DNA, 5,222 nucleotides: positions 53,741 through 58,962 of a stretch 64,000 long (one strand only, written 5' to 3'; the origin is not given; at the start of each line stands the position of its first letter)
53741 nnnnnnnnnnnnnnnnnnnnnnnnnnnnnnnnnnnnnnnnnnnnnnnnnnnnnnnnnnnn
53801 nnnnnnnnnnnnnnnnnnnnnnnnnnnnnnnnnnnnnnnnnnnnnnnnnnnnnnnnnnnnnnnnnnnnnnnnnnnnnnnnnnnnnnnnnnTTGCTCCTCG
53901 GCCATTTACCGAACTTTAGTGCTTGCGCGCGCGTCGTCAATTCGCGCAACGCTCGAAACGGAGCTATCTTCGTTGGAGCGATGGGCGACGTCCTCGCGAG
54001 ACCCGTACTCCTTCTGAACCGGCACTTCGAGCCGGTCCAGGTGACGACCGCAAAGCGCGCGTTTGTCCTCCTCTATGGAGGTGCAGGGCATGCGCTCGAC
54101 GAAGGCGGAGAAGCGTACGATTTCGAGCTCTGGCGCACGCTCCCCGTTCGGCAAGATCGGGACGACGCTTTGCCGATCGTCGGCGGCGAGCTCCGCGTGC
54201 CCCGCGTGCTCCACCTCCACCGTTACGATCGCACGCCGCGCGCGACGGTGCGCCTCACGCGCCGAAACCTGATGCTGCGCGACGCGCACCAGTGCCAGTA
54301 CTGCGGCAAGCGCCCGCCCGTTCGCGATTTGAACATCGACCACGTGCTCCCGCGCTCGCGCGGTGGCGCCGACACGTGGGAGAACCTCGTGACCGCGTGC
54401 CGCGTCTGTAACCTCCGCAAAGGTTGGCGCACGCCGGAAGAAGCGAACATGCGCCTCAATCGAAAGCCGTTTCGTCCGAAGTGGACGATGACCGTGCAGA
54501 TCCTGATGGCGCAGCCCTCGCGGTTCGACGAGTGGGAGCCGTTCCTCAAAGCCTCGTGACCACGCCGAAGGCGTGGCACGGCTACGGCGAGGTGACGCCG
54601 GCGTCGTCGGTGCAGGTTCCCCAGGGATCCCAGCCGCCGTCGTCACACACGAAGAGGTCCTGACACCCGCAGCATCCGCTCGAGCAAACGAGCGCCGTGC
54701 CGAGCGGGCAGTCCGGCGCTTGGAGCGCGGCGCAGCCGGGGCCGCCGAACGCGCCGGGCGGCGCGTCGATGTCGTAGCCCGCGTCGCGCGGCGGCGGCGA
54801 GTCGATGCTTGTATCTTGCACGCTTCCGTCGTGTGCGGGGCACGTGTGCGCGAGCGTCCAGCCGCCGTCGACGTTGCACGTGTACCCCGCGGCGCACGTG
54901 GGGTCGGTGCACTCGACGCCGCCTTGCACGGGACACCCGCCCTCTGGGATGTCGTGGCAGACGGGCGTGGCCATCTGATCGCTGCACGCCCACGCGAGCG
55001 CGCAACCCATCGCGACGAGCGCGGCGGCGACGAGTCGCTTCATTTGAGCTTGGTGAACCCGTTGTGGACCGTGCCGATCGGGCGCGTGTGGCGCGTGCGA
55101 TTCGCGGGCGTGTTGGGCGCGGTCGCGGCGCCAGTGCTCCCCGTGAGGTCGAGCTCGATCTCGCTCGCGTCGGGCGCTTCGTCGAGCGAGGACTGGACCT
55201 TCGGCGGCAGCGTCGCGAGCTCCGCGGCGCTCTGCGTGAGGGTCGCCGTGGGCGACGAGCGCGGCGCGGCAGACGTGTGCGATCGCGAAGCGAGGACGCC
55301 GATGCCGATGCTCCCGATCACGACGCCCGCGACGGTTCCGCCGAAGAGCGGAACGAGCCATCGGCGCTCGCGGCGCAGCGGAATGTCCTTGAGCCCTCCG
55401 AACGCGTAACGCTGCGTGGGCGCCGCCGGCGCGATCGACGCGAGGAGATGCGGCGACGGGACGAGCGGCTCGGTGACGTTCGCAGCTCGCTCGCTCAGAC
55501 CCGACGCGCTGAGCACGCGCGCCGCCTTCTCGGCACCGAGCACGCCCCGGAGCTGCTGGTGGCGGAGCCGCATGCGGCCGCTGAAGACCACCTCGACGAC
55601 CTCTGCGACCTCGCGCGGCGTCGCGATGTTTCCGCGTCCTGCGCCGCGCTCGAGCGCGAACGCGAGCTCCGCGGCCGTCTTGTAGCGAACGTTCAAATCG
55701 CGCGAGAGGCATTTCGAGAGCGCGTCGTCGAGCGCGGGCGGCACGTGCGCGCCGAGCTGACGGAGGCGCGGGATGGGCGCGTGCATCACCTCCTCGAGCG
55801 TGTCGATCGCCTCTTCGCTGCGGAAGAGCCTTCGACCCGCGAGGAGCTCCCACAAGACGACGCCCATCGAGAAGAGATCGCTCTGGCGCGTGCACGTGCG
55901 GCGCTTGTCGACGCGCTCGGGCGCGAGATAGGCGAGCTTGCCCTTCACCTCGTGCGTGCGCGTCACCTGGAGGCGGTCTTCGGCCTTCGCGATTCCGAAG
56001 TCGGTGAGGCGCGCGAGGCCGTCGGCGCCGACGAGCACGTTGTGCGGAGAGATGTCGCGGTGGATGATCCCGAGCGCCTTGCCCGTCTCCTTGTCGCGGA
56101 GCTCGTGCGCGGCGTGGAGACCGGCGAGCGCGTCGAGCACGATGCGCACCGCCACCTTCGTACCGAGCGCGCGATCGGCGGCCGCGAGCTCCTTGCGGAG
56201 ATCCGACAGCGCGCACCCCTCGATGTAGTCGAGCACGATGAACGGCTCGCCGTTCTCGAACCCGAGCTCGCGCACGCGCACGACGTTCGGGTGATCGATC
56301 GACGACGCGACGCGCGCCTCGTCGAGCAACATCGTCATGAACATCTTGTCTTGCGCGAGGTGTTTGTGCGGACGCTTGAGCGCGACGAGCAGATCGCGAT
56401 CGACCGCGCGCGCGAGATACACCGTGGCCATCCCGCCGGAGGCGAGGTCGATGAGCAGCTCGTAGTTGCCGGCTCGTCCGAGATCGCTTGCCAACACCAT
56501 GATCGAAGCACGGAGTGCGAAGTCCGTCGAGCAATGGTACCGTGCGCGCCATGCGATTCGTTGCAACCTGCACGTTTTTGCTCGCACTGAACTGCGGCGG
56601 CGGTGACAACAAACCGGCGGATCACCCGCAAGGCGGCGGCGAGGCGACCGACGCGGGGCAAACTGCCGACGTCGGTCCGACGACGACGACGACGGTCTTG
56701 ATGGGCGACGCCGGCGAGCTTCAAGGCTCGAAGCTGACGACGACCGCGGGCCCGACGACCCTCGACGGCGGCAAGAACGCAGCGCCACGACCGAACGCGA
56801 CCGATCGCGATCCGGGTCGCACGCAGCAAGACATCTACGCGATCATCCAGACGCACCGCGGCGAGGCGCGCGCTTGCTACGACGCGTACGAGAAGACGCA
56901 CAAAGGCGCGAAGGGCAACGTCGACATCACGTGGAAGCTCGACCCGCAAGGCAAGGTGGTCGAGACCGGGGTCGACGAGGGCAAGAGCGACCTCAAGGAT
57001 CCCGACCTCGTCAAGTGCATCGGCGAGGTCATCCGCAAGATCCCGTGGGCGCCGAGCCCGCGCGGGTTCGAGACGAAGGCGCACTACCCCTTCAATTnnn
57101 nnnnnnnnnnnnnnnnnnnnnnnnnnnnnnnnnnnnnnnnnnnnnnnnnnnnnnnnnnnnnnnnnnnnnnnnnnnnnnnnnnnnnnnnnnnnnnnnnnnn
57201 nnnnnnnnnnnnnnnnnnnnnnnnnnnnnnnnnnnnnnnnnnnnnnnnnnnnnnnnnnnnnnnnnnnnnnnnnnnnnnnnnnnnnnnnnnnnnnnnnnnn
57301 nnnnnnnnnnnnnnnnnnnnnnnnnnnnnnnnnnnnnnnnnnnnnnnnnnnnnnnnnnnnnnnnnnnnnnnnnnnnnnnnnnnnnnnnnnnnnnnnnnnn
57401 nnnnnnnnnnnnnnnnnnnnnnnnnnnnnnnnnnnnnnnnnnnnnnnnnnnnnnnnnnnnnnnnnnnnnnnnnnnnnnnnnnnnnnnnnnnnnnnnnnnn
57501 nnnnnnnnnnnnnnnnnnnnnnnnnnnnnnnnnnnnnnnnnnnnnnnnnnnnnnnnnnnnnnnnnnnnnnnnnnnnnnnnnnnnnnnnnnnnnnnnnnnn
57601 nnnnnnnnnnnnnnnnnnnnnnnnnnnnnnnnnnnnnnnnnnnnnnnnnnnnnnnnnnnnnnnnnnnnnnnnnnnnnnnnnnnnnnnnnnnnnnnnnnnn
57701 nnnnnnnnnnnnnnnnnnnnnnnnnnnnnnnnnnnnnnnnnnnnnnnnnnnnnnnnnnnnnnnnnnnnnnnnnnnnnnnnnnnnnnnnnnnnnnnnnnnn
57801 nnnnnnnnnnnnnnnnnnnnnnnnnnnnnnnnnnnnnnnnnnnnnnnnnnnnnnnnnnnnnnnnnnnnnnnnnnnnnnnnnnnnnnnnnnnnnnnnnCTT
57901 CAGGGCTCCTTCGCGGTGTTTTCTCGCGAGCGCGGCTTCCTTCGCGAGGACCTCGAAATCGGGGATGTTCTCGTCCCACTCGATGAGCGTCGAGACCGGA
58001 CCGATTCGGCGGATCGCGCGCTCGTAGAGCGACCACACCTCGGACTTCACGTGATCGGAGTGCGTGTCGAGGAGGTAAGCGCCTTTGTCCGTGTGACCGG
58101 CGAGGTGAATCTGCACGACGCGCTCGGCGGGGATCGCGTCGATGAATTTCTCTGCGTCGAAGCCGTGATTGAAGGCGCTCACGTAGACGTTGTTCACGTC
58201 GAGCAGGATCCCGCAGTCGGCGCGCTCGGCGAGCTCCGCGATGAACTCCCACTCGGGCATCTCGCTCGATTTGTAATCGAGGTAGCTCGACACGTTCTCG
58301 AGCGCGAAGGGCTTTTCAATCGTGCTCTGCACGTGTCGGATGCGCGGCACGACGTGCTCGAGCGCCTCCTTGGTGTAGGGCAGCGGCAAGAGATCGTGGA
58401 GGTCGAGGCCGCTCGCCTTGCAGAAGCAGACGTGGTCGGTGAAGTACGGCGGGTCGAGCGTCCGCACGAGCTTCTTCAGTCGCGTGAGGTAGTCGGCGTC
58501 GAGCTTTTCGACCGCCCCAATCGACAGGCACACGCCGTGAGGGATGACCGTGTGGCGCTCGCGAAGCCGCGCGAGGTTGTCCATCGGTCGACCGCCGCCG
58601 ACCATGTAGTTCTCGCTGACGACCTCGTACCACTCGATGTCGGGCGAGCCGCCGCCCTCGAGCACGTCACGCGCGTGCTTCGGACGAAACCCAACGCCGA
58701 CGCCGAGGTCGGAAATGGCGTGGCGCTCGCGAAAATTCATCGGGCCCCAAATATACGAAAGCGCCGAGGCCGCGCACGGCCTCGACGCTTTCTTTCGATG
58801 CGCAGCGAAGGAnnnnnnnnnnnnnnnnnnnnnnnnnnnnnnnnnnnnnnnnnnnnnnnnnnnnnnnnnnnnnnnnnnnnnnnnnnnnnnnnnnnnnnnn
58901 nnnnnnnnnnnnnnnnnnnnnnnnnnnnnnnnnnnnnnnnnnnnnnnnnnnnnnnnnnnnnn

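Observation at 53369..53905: CcmE with CxxxY instead of the canonical HxxxY heme-binding motif, encoded away from other ccm genes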

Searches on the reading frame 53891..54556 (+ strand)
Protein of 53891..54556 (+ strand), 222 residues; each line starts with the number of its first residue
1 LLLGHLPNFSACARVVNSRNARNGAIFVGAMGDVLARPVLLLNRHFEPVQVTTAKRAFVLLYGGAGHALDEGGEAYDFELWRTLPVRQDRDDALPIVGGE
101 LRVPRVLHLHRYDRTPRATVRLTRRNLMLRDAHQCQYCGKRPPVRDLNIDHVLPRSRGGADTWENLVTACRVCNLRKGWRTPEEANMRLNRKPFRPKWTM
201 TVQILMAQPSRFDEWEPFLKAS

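Call 8: search_protein_families(library=pfam, proteins=[window:53891-54556:+], max_evalue=0.001)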
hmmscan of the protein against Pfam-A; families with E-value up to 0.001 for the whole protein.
window:53891-54556:+ (222 aa): 3 families
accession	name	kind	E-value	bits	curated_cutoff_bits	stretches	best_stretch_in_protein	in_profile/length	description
PF14279.12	HNH_5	-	6e-16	58.6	27.5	1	135-189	1-55/56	HNH endonuclease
PF01844.29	HNH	-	1.7e-15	57.3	21.4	1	135-178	1-45/47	HNH endonuclease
PF13395.12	HNH_4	-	2.5e-07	31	22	1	135-182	1-53/54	HNH endonuclease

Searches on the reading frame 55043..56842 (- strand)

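Call 8: search_protein_families(library=pfam, proteins=[window:55043-56842:-], max_evalue=0.001)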
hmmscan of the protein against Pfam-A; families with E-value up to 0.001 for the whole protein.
window:55043-56842:- (600 aa): 3 families
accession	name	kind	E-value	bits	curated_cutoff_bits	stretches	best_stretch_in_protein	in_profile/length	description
PF00069.31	Pkinase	-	2.6e-35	122.5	31.7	1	132-388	6-253/263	Protein kinase domain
PF07714.23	PK_Tyr_Ser-Thr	-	1.8e-27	96.7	23.1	1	132-387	6-249/258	Protein tyrosine and serine/threonine kinase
PF01636.29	APH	-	1.1e-05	25.7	23.2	0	134-245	6-110/239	Phosphotransferase enzyme family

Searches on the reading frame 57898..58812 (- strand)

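Call 8: search_protein_families(library=pfam, proteins=[window:57898-58812:-], max_evalue=0.001)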
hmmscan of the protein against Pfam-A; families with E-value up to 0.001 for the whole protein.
window:57898-58812:- (305 aa): 1 family
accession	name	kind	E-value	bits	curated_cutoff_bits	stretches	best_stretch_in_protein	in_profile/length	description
PF05114.20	MbnB_TglH_ChrH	-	5.5e-107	357.4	25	1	37-298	1-260/263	RiPP precursor modification enzyme MbnB/TglH/ChrH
